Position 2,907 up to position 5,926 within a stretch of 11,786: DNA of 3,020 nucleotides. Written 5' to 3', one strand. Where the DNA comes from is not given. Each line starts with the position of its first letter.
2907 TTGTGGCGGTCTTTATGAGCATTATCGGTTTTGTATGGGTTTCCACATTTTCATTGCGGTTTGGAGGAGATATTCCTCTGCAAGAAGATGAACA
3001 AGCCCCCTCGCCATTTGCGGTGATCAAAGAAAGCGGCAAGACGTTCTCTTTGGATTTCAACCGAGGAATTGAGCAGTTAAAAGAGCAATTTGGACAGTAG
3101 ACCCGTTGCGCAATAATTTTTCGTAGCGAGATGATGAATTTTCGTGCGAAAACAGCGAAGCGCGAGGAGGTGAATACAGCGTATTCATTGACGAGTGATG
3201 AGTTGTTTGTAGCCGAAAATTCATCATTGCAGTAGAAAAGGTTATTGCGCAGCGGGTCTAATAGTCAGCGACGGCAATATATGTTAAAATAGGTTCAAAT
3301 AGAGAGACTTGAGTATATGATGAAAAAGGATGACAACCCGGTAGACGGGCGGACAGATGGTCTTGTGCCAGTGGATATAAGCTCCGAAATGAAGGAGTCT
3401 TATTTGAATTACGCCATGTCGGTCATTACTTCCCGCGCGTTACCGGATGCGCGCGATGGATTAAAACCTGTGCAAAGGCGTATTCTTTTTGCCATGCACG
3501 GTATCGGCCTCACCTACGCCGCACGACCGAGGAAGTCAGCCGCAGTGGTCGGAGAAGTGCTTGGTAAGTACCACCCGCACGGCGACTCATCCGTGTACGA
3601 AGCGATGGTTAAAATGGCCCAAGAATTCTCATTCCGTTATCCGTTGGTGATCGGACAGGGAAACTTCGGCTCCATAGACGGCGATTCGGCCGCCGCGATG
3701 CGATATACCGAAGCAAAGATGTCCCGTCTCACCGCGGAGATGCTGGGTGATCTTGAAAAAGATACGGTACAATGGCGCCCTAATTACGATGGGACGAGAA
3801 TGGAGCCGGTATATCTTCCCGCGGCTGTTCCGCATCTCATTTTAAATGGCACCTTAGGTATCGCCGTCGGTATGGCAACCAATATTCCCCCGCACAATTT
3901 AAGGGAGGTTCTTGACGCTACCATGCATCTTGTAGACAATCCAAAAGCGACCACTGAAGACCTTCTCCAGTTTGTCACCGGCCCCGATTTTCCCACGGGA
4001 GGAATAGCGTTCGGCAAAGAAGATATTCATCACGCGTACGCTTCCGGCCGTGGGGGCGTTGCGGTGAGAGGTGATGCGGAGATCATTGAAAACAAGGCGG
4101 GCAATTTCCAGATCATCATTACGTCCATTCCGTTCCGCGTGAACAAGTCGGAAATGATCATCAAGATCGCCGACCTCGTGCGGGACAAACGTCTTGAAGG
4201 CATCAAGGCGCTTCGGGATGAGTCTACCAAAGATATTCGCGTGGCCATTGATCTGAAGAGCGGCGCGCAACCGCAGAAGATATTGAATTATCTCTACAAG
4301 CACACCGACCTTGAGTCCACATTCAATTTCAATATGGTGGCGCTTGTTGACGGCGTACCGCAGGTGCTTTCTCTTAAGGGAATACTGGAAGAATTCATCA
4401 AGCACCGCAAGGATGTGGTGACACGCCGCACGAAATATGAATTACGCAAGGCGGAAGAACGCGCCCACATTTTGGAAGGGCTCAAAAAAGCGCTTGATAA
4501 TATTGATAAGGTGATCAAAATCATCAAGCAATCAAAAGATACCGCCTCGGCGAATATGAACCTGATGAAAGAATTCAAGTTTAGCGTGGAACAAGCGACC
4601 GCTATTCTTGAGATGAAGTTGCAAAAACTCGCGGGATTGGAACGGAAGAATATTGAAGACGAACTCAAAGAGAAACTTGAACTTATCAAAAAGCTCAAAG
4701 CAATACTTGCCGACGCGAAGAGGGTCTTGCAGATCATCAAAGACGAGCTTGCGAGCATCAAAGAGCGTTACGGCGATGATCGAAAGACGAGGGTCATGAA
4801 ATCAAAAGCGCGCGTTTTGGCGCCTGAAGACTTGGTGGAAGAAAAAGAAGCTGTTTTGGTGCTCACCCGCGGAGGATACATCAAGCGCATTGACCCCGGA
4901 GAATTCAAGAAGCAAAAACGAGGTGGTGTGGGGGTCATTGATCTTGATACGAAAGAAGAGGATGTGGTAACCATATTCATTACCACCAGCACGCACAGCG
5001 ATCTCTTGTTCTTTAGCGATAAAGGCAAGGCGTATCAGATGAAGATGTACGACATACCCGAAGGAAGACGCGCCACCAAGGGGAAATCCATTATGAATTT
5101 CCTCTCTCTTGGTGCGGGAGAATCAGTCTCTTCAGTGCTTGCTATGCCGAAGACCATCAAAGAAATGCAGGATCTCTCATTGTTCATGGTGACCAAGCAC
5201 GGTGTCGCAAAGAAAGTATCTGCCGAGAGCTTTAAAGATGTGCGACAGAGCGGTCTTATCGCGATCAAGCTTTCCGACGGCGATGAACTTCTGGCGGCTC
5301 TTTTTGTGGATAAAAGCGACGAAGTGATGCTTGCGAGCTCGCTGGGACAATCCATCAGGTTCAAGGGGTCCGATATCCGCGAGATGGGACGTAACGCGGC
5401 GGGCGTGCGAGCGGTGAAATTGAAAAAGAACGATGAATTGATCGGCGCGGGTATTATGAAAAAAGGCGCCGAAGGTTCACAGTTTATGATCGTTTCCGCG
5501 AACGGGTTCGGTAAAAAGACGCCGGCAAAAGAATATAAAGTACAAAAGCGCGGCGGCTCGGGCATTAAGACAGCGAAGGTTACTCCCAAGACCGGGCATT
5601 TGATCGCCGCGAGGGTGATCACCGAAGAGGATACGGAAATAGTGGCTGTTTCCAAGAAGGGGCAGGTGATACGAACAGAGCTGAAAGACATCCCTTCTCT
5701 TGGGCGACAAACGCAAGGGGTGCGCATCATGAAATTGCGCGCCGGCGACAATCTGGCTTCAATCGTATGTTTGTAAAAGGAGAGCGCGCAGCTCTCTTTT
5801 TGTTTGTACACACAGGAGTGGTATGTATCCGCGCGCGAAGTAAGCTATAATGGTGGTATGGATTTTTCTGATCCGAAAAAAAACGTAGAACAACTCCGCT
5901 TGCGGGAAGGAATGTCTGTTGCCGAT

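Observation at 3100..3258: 159-bp nested inverted-repeat element between a small membrane-protein gene and gyrA (MITE-like or large structured RNA)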

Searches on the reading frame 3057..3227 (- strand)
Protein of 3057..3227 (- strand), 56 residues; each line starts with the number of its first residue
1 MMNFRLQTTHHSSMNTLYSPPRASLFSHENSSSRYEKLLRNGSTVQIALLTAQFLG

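Call 45: find_homologous_proteins(query=window:3057-3227:-, max_evalue=10)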
Query window:3057-3227:- (56 aa): 1 proteins with E <= 10 among 1 candidates.
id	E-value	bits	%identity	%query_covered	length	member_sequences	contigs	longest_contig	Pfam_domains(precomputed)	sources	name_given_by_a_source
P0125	9.5e-13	64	63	77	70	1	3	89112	-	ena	-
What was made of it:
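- Tried and rejected: A homologue search with the 56-aa reverse-strand ORF found only the ruvB copy (call 45).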

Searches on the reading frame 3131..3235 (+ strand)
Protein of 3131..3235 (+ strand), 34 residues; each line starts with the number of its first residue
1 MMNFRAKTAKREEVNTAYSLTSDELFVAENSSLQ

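Call 36: find_encoding_contigs(protein=window:3131-3235:+, flank=6000, max_places=10)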
Protein window:3131-3235:+ (34 aa): 13 contigs read that carry it; 8 places shown.
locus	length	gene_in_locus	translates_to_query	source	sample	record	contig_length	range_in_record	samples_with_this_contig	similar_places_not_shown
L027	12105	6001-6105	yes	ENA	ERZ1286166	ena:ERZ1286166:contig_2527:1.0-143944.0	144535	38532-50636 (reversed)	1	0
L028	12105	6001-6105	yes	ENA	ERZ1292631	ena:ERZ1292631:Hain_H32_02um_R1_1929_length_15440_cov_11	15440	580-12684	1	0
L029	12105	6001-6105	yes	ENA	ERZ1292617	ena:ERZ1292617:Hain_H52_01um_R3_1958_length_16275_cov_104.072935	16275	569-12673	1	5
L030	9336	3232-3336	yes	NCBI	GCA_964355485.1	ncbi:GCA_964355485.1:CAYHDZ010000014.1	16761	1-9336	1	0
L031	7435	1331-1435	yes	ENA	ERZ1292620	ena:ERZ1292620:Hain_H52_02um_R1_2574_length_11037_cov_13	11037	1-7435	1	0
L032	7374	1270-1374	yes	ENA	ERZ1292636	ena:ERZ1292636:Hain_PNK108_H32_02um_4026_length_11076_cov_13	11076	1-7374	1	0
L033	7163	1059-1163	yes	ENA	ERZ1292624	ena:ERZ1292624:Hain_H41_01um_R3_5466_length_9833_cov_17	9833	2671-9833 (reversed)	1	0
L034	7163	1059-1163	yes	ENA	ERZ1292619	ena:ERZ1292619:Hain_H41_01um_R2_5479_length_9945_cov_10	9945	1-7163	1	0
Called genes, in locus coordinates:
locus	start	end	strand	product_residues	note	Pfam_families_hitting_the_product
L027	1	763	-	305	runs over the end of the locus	PF13393:tRNA-synt_His, PF00587:tRNA-synt_2b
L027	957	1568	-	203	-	PF10502:Peptidase_S26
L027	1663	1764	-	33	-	-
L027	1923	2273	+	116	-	PF01195:Pept_tRNA_hydro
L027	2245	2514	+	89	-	PF01195:Pept_tRNA_hydro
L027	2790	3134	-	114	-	PF00575:S1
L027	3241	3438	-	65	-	PF00575:S1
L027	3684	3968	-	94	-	-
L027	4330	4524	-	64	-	PF02599:CsrA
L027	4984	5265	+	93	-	-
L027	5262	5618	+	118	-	PF13483:Lactamase_B_3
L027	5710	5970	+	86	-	-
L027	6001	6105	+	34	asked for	-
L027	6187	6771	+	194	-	PF00521:DNA_topoisoIV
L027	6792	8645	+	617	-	PF00521:DNA_topoisoIV, PF03989:DNA_gyraseA_C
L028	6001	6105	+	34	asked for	-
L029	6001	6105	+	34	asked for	-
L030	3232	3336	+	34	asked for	-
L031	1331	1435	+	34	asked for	-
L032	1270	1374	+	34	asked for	-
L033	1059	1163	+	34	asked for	-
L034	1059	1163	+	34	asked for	-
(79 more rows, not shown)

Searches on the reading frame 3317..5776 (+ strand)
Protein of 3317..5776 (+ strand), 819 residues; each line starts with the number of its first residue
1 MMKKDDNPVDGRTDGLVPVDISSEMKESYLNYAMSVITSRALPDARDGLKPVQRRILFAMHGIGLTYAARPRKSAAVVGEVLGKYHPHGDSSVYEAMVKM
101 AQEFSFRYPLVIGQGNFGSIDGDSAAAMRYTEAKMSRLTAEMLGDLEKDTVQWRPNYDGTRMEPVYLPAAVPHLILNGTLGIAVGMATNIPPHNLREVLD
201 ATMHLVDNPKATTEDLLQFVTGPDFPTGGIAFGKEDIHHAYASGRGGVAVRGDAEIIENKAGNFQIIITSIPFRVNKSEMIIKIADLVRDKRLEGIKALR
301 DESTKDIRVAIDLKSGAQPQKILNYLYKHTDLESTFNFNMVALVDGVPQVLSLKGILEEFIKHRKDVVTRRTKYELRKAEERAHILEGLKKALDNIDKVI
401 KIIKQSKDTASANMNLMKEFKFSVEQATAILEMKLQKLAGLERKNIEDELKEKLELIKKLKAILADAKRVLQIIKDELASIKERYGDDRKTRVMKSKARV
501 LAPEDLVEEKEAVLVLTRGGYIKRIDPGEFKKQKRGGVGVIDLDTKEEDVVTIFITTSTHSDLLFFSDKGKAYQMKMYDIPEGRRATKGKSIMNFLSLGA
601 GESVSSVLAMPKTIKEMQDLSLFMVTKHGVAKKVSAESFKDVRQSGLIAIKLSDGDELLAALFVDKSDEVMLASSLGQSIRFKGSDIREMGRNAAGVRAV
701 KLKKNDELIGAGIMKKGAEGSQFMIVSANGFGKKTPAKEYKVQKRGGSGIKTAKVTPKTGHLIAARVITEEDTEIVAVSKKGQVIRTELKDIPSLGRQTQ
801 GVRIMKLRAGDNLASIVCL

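Call 10: search_protein_families(library=pfam, proteins=[window:3317-5776:+], max_evalue=0.01)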
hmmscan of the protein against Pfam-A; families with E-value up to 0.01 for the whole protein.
window:3317-5776:+ (819 aa): 3 families
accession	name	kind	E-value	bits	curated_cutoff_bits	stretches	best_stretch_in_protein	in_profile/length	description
PF00521.26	DNA_topoisoIV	-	4.4e-160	533.7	31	1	40-478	1-431/432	DNA gyrase/topoisomerase IV, subunit A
PF03989.18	DNA_gyraseA_C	-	3e-69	228.7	27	6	668-711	1-44/48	DNA gyrase C-terminal domain, beta-propeller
PF05911.16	FPP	-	0.001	17.9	40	1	354-518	695-858/871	Filament-like plant protein, long coiled-coil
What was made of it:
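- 3317..5776 (+): gyrA (819 aa). Pfam DNA_topoisoIV E = 4e-160 plus DNA_gyraseA_C (call 10).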

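Call 14: find_encoding_contigs(protein=window:3317-5776:+, flank=10000, max_places=10)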
Protein window:3317-5776:+ (819 aa): 10 contigs read that carry it; 4 places shown.
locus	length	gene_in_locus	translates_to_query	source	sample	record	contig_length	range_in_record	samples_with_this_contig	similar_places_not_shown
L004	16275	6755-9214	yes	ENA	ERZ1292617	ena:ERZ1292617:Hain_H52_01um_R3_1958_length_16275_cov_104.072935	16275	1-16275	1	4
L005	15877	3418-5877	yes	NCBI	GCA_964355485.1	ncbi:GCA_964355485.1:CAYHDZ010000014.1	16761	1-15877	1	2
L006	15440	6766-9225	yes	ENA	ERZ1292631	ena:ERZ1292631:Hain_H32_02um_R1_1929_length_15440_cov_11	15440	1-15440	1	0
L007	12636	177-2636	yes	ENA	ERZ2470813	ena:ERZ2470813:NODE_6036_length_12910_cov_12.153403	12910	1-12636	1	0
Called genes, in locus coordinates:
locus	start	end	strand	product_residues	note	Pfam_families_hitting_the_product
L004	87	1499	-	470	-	PF13393:tRNA-synt_His, PF00587:tRNA-synt_2b, PF03129:HGTP_anticodon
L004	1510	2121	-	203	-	PF10502:Peptidase_S26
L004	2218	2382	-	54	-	-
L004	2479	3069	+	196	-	PF01195:Pept_tRNA_hydro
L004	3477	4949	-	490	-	PF21710:Spt6_S1 (faint), PF00575:S1, PF23459:S1_RRP5 (weak)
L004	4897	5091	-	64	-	PF02599:CsrA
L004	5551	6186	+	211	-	PF13483:Lactamase_B_3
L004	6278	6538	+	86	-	-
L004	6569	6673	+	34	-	-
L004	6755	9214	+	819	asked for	PF00521:DNA_topoisoIV, PF03989:DNA_gyraseA_C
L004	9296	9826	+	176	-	PF01135:PCMT (weak), PF01209:Ubie_methyltran, PF13489:Methyltransf_23 (weak), PF05175:MTS (weak), PF13847:Methyltransf_31, PF08241:Methyltransf_11, PF08242:Methyltransf_12, PF13649:Methyltransf_25, +1 more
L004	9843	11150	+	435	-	PF01547:SBP_bac_1, PF13416:SBP_bac_8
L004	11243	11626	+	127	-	PF18895:T4SS_pilin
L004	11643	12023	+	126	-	PF18895:T4SS_pilin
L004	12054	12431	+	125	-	PF18895:T4SS_pilin (weak)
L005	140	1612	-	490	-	PF21710:Spt6_S1 (faint), PF00575:S1, PF23459:S1_RRP5 (weak)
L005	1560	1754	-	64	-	PF02599:CsrA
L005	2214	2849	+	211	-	PF13483:Lactamase_B_3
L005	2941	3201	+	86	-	-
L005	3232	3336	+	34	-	-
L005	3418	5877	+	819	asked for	PF00521:DNA_topoisoIV, PF03989:DNA_gyraseA_C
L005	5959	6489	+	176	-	PF01135:PCMT (weak), PF01209:Ubie_methyltran, PF13489:Methyltransf_23 (weak), PF05175:MTS (weak), PF13847:Methyltransf_31, PF08241:Methyltransf_11, PF08242:Methyltransf_12, PF13649:Methyltransf_25, +1 more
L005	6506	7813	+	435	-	PF01547:SBP_bac_1, PF13416:SBP_bac_8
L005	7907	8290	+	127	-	PF18895:T4SS_pilin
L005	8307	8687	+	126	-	PF18895:T4SS_pilin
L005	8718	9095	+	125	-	PF18895:T4SS_pilin (weak)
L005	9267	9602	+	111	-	PF18895:T4SS_pilin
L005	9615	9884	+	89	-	PF18895:T4SS_pilin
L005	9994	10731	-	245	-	-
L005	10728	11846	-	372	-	PF01145:Band_7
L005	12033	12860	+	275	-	PF00665:rve, PF13683:rve_3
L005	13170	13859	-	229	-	PF01391:Collagen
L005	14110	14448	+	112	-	-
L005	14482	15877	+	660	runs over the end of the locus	-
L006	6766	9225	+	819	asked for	PF00521:DNA_topoisoIV, PF03989:DNA_gyraseA_C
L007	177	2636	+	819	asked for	PF00521:DNA_topoisoIV, PF03989:DNA_gyraseA_C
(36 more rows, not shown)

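Call 76: search_protein_families(library=pfam, proteins=[L005:12033-12860:+], max_evalue=0.01)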
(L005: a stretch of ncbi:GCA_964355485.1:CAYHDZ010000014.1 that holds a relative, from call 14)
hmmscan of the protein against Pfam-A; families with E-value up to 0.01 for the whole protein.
L005:12033-12860:+ (275 aa): 7 families
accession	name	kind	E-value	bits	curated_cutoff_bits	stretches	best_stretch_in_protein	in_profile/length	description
PF13683.12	rve_3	-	1.5e-14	53.9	26.5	1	210-271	5-67/67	Integrase core domain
PF00665.32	rve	-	3.2e-12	47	32.6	1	126-207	3-91/102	Integrase core domain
PF13333.12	rve_2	-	5.2e-05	23.7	22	1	242-273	19-50/56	Integrase core domain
PF18024.7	HTH_50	-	0.0011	19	27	1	7-35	18-46/50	Helix-turn-helix domain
PF13384.12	HTH_23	-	0.0022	18.2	24.6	1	2-35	7-40/50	Homeodomain-like domain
PF13936.12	HTH_38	-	0.0036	17.5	27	0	2-29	10-37/44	Helix-turn-helix domain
PF13565.12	HTH_32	-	0.0041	18.1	33.7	0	46-100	19-73/73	Homeodomain-like domain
